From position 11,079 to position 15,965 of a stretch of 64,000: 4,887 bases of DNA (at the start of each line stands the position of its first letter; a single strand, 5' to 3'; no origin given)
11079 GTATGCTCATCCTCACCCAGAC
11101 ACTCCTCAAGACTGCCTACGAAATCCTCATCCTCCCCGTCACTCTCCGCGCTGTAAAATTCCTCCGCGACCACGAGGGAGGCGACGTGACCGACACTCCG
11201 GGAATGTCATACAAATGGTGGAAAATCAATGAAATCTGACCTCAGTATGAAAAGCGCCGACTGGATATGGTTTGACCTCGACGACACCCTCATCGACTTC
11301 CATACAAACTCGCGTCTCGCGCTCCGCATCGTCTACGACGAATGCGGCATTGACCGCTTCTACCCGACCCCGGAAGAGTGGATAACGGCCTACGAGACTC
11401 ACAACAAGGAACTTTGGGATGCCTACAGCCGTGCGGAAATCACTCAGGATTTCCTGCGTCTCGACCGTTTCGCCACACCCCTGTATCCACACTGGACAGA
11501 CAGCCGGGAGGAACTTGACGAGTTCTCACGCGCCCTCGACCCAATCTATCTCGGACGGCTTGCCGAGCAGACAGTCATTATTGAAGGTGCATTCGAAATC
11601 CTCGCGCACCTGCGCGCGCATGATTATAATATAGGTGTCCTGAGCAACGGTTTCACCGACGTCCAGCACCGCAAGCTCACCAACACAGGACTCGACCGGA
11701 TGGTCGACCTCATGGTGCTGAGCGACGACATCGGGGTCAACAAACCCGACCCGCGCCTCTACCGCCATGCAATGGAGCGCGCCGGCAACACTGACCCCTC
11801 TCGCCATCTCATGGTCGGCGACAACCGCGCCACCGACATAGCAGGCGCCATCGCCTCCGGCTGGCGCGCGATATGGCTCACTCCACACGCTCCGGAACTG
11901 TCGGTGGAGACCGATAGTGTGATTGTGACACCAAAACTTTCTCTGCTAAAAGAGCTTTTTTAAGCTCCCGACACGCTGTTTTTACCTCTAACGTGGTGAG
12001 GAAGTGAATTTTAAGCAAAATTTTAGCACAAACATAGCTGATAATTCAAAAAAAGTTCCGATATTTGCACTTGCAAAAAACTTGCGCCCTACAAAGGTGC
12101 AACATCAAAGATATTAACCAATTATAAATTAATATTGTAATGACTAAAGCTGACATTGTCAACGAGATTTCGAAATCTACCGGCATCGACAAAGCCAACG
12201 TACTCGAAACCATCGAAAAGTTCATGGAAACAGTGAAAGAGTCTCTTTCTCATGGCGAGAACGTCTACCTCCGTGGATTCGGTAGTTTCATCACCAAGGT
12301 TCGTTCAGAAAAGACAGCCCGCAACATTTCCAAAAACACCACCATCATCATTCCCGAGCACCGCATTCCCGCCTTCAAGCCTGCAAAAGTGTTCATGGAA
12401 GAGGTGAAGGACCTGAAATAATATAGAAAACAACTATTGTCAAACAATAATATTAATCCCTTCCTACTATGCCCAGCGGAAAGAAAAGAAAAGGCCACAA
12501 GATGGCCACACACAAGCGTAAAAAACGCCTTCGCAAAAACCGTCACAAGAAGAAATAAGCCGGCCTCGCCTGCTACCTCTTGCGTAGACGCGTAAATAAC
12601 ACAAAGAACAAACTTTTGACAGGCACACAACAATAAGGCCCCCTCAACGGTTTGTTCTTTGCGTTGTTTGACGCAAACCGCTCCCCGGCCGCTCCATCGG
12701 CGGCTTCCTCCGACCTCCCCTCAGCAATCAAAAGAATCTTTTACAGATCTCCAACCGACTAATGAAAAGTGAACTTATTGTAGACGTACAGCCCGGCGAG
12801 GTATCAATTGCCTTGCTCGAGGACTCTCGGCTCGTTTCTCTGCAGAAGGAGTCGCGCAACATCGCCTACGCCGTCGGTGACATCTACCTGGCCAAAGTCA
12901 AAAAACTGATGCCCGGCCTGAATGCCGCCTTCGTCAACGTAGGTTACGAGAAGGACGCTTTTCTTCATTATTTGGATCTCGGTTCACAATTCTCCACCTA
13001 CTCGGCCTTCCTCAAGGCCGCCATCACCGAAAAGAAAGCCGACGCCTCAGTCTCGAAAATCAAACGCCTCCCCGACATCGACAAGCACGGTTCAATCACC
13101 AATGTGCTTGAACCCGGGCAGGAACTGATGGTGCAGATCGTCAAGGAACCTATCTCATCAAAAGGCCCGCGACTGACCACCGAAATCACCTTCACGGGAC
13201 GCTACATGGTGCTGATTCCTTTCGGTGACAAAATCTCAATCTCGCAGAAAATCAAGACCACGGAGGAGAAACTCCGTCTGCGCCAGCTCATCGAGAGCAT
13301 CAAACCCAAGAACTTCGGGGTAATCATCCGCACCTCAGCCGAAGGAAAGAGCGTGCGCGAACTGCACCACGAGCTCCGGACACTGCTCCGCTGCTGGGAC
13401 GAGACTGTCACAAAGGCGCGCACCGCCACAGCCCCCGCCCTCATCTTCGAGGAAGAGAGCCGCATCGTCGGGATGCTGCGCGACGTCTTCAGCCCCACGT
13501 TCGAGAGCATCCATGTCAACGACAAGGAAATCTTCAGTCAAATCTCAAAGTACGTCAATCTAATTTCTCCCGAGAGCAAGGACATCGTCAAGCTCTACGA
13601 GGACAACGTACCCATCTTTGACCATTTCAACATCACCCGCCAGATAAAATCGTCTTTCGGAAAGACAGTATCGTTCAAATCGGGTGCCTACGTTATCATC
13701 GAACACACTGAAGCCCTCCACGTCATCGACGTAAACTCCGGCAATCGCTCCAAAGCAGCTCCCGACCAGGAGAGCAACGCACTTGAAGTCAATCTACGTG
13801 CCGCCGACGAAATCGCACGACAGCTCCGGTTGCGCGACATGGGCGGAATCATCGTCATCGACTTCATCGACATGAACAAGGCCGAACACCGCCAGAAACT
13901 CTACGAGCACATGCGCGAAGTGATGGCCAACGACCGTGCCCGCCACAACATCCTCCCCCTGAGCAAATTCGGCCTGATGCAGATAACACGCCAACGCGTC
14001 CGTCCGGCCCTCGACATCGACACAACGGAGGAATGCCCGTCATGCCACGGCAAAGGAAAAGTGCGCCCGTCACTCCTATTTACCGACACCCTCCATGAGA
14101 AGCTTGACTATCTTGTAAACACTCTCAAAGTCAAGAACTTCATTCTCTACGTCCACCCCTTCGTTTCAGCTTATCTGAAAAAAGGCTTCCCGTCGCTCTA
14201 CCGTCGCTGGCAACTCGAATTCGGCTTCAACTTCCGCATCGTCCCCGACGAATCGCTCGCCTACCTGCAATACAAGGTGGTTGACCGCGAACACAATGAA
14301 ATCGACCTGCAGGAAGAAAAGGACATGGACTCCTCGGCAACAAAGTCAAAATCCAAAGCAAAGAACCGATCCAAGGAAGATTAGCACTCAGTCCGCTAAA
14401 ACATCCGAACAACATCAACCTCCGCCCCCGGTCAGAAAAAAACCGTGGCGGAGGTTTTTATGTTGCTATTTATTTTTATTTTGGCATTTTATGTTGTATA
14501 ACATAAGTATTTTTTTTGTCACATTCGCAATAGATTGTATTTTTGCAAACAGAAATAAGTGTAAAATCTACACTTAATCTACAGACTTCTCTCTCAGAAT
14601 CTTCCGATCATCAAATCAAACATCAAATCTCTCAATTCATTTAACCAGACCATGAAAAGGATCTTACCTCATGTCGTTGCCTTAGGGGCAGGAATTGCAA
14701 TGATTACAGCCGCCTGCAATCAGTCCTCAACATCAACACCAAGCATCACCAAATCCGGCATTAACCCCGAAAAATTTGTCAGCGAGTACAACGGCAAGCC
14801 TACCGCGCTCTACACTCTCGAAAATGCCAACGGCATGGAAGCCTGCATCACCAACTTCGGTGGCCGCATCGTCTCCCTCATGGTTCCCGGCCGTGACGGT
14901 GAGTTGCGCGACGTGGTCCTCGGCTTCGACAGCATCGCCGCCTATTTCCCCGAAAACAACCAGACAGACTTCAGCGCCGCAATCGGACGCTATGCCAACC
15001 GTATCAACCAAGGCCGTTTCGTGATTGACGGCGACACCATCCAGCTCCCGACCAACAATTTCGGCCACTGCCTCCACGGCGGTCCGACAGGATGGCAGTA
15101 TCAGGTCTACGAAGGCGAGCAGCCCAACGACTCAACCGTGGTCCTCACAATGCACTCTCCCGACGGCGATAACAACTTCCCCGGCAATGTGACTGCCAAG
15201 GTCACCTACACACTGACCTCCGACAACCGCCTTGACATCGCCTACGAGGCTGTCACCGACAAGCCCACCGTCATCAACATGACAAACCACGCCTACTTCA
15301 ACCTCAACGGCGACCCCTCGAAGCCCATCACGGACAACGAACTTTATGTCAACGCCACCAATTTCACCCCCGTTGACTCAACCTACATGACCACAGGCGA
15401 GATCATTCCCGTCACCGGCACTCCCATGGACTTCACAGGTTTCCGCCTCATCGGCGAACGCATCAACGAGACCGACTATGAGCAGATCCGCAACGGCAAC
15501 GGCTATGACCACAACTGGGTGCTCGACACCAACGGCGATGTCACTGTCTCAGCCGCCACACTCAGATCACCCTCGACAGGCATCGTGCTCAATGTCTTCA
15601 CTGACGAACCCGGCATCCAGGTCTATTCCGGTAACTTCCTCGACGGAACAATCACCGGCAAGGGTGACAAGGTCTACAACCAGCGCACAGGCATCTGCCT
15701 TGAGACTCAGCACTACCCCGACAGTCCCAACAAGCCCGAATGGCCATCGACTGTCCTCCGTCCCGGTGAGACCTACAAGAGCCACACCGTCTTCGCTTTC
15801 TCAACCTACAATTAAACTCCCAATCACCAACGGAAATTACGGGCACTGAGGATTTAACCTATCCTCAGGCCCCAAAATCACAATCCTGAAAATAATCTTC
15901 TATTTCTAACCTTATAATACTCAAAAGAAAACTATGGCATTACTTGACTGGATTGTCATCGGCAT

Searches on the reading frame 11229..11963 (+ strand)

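Call 12: search_protein_families(library=pfam, proteins=[window:11229-11963:+])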
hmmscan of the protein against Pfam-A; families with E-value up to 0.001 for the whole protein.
window:11229-11963:+ (244 aa): 3 families
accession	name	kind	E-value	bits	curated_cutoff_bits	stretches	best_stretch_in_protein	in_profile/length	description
PF13419.12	HAD_2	-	4.1e-22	79.6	23.8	1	14-216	2-177/178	Haloacid dehalogenase-like hydrolase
PF00702.32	Hydrolase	-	1.3e-21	78.3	26.4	1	13-211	4-191/191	haloacid dehalogenase-like hydrolase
PF13242.12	Hydrolase_like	-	4.9e-10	39.6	22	1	171-216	3-47/75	HAD-hyrolase-like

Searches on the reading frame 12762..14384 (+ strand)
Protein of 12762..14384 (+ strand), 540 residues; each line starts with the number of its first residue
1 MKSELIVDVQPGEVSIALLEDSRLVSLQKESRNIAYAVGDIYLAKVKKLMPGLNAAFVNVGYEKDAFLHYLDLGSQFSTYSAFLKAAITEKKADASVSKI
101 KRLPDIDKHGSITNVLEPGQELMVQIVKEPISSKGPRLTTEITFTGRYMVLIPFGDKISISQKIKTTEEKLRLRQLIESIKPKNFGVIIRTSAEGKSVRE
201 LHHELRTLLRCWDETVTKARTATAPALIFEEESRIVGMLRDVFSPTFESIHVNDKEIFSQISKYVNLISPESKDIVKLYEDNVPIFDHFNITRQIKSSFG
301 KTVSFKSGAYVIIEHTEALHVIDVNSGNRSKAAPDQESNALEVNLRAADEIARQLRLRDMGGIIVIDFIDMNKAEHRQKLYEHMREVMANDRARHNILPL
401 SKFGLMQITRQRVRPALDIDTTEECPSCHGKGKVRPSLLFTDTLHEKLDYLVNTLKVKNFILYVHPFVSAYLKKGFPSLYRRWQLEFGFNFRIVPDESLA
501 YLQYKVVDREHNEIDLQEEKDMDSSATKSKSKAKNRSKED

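Call 12: search_protein_families(library=pfam, proteins=[window:12762-14384:+])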
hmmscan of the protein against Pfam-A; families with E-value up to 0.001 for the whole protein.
window:12762-14384:+ (540 aa): 1 family
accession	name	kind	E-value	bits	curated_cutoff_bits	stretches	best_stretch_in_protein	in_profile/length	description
PF10150.14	RNase_E_G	-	6.8e-101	337.7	25.5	1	143-413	1-270/270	Ribonuclease E/G family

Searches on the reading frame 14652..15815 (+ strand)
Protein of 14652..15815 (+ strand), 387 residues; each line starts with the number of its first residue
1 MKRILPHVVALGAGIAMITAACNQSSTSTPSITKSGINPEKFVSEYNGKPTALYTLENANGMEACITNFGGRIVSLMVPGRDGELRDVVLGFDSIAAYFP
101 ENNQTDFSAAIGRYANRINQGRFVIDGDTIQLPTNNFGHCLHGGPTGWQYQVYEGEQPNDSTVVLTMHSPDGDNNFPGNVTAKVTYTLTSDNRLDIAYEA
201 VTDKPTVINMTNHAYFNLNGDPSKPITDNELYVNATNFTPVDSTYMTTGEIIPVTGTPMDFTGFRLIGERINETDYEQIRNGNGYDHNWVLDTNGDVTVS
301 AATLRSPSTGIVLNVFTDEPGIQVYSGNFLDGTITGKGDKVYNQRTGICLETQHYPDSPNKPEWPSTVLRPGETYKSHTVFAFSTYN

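Call 13: search_protein_families(library=pfam, proteins=[window:14652-15815:+])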
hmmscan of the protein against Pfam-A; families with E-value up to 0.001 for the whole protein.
window:14652-15815:+ (387 aa): 1 family
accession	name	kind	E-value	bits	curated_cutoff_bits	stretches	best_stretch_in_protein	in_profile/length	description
PF01263.26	Aldose_epim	-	4.1e-87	292.8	27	1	53-381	2-298/299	Aldose 1-epimerase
